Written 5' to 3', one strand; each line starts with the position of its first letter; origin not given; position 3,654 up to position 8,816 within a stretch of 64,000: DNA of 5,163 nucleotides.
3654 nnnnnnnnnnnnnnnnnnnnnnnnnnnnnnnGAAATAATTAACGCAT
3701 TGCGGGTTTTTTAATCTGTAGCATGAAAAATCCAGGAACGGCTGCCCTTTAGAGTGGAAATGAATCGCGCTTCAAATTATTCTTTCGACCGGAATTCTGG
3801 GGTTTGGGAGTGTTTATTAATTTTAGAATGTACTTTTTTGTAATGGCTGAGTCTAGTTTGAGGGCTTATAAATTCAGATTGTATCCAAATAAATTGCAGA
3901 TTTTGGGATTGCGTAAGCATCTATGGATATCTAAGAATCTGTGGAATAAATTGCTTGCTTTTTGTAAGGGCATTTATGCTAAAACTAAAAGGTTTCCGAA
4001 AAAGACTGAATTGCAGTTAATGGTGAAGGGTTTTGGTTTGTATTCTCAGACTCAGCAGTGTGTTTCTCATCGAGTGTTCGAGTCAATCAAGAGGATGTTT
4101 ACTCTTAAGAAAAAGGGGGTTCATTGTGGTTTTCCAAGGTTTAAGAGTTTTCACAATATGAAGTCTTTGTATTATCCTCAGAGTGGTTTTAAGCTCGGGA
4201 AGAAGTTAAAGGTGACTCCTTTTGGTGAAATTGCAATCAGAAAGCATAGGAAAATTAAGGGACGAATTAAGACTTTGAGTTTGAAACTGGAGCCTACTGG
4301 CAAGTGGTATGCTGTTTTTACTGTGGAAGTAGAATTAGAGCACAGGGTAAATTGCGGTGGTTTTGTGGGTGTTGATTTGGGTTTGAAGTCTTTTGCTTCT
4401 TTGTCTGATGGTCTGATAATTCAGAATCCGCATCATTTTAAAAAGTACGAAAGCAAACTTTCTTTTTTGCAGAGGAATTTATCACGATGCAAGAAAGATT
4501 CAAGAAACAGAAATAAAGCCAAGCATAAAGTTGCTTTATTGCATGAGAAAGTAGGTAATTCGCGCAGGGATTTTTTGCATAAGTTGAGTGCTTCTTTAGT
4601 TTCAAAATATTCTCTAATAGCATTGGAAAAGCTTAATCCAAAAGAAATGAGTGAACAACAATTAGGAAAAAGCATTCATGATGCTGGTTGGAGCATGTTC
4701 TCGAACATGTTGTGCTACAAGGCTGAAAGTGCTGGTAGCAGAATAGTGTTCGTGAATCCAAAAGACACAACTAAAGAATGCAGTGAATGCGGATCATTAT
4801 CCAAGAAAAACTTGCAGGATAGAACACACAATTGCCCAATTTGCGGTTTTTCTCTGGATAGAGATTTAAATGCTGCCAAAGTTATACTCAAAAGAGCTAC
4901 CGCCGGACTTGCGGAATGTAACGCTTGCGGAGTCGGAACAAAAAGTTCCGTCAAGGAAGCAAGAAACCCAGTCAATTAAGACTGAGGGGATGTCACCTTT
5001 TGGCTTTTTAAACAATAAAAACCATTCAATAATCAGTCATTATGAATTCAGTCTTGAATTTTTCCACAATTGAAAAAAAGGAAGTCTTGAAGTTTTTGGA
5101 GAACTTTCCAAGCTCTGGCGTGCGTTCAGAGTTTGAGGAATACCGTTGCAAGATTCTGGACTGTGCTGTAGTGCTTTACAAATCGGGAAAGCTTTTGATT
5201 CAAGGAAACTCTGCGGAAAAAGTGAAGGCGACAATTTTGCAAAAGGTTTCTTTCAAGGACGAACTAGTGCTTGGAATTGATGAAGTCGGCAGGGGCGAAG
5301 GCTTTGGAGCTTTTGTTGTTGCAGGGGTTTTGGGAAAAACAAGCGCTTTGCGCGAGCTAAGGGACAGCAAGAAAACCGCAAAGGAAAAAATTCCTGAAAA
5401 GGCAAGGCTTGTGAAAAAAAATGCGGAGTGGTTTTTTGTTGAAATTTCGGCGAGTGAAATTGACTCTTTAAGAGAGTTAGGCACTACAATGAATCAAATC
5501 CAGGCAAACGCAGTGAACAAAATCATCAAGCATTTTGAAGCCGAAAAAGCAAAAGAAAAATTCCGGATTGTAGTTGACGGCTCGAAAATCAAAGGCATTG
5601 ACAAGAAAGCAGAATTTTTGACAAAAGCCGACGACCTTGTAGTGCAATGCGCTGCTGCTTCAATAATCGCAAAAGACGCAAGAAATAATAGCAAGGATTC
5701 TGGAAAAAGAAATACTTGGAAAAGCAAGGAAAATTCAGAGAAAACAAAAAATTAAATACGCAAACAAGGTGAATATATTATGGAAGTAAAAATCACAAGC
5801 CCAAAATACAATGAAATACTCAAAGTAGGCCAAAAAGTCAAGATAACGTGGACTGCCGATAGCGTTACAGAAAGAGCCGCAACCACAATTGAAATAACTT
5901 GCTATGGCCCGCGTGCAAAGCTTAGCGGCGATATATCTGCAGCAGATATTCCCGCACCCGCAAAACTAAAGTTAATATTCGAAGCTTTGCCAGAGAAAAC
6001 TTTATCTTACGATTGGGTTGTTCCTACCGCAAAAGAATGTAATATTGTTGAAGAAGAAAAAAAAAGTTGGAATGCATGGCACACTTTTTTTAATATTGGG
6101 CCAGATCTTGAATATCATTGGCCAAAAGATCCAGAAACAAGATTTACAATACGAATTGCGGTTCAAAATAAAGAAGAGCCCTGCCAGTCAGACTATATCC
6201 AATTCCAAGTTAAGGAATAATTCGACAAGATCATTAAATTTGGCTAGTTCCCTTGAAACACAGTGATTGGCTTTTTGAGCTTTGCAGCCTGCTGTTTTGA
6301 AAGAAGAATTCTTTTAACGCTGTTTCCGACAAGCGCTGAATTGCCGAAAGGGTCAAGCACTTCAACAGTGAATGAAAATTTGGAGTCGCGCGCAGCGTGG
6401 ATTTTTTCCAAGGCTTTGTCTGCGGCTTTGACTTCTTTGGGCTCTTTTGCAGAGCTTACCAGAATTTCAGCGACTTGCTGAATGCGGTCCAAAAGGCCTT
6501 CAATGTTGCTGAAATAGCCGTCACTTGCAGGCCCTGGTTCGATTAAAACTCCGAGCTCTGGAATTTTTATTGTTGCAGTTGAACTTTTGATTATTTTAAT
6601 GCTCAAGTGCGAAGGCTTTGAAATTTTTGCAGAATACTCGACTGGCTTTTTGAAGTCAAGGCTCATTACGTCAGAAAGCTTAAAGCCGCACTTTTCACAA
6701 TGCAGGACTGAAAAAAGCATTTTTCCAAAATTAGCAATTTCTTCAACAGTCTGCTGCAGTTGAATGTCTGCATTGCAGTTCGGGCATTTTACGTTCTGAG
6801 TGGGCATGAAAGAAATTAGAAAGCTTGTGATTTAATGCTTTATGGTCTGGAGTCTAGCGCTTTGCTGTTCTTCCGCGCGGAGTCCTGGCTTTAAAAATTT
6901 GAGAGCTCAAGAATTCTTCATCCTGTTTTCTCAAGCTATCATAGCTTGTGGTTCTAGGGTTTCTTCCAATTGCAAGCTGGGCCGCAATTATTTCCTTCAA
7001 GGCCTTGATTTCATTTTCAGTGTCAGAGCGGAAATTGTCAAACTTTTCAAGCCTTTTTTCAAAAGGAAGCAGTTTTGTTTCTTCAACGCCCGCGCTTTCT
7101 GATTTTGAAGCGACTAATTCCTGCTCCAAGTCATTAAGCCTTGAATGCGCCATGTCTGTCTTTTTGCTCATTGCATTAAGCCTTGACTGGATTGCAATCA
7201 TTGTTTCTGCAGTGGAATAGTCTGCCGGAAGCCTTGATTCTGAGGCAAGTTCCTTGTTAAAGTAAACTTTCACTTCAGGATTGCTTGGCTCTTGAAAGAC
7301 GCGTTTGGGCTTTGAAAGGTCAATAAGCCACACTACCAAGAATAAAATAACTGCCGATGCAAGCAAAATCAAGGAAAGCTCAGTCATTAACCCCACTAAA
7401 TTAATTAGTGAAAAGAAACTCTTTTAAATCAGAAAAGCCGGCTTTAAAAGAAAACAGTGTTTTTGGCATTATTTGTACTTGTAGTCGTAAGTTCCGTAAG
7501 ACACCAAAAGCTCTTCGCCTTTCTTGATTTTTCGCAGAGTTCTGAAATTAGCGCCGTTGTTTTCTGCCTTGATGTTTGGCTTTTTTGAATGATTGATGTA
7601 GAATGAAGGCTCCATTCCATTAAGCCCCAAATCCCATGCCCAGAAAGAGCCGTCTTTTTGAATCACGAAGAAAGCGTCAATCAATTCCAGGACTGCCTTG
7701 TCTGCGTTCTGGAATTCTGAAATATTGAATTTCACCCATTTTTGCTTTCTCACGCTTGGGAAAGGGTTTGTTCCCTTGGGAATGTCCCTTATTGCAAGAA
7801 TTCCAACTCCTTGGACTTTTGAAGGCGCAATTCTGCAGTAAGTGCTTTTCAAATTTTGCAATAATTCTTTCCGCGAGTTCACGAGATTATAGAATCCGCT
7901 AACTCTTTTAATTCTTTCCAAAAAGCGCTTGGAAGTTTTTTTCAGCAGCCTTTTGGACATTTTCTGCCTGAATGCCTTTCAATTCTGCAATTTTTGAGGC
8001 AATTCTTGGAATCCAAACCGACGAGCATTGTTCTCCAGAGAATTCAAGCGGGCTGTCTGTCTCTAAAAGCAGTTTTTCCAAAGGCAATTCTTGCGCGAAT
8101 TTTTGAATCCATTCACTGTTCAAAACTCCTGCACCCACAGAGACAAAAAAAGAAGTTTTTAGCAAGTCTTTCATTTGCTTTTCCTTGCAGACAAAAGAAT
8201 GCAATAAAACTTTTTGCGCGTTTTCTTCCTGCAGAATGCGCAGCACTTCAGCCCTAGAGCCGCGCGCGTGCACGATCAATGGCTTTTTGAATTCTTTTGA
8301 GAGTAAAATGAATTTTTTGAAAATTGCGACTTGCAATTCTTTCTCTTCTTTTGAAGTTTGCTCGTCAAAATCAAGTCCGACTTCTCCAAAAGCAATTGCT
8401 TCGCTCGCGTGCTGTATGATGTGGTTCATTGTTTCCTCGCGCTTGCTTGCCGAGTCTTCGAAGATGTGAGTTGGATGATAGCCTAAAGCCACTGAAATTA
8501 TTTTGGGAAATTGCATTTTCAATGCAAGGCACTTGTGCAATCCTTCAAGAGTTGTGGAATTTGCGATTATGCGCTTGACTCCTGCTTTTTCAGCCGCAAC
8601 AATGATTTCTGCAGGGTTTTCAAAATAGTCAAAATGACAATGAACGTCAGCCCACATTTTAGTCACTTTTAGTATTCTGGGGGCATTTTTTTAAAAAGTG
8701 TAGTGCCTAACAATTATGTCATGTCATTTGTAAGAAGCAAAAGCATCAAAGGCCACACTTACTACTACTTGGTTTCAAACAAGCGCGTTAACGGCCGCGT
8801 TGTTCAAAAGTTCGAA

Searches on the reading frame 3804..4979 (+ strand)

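Call 15: search_protein_families(library=pfam, proteins=[window:3804-4979:+], max_evalue=0.01)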
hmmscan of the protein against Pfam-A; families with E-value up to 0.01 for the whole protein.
window:3804-4979:+ (391 aa): 4 families
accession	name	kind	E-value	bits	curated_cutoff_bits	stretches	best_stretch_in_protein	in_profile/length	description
PF01385.25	OrfB_IS605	-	1.5e-24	86.9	30.5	1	174-284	4-118/120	Probable transposase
PF07282.18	Cas12f1-like_TNB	-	1.4e-21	76.8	26.3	1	296-361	1-60/60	Cas12f1-like, TNB domain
PF12323.14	HTH_OrfB_IS605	-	3.2e-09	36.5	21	1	19-62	3-46/47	Helix-turn-helix domain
PF16988.10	Vps36-NZF-N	-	0.0066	16.3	27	1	336-379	4-43/65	Vacuolar protein sorting 36 NZF-N zinc-finger domain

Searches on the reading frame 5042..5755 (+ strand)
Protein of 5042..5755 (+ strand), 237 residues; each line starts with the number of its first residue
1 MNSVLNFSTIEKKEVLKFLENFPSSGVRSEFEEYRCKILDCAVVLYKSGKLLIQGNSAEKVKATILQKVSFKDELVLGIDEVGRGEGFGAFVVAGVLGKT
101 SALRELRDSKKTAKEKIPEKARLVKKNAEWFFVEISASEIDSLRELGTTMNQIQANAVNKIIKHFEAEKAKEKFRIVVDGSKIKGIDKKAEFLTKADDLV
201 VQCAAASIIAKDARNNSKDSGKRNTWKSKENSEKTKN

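Call 15: search_protein_families(library=pfam, proteins=[window:5042-5755:+], max_evalue=0.01)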
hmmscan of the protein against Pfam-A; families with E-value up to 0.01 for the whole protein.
window:5042-5755:+ (237 aa): 2 families
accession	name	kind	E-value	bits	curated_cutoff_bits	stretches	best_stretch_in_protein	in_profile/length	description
PF01351.25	RNase_HII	-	1.9e-19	70.8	25.8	1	77-224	1-159/199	Ribonuclease HII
PF11858.14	DUF3378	-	6.4e-06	26.7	27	1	34-62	32-60/76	Domain of unknown function (DUF3378)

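Call 47: search_protein_families(library=phrogs, proteins=[window:5042-5752:+], max_evalue=0.01)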
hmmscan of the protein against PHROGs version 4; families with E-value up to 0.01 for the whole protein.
window:5042-5752:+ (237 aa): 1 family
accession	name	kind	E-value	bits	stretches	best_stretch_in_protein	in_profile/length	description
phrog_19422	-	unknown function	4.4e-12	47.4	1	75-216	2-137/188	-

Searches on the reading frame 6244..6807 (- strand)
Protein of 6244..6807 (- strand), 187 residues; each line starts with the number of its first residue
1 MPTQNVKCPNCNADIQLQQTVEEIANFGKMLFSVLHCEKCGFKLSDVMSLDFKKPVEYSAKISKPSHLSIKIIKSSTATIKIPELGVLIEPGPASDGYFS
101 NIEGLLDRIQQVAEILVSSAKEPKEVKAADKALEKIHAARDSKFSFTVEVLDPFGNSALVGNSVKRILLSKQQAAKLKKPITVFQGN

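Call 15: search_protein_families(library=pfam, proteins=[window:6244-6807:-], max_evalue=0.01)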
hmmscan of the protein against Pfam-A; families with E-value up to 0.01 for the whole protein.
window:6244-6807:- (187 aa): 4 families
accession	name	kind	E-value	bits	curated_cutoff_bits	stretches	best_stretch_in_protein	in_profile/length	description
PF22794.1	jr-ZPR1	-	6.9e-18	65.2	27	1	67-159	2-96/125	ZPR1 jelly-roll domain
PF03367.19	Zn_ribbon_ZPR1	-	3.2e-06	26.9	23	1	6-49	7-50/56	ZPR1 zinc-finger domain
PF21344.3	Zn_ribbon_LysW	-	0.0026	17.8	27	0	6-44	1-31/46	Alpha-aminoadipate carrier protein LysW-like, globular domain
PF01396.24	Zn_ribbon_Top1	-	0.0029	17.8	32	0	6-20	2-16/39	Topoisomerase DNA binding C4 zinc finger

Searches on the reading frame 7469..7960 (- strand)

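Call 15: search_protein_families(library=pfam, proteins=[window:7469-7960:-], max_evalue=0.01)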
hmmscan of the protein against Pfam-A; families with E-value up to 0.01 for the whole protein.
window:7469-7960:- (163 aa): 1 family
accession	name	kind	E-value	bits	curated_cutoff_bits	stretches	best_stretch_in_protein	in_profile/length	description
PF00856.33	SET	-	2.9e-10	40.9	22.4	1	51-156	1-105/105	SET domain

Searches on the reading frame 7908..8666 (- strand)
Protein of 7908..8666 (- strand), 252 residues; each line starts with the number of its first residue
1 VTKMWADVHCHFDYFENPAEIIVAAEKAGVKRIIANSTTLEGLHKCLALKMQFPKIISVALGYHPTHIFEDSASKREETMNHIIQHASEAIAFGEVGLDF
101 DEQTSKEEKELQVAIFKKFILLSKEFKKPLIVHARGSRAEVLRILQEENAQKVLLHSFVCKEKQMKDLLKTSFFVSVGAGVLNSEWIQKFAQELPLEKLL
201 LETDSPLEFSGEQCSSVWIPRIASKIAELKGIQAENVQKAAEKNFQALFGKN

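Call 15: search_protein_families(library=pfam, proteins=[window:7908-8666:-], max_evalue=0.01)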
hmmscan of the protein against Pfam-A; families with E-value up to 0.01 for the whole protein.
window:7908-8666:- (252 aa): 1 family
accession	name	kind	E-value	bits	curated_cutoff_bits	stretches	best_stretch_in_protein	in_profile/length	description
PF01026.27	TatD_DNase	-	1e-53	182.7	27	1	7-250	2-253/253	TatD related DNase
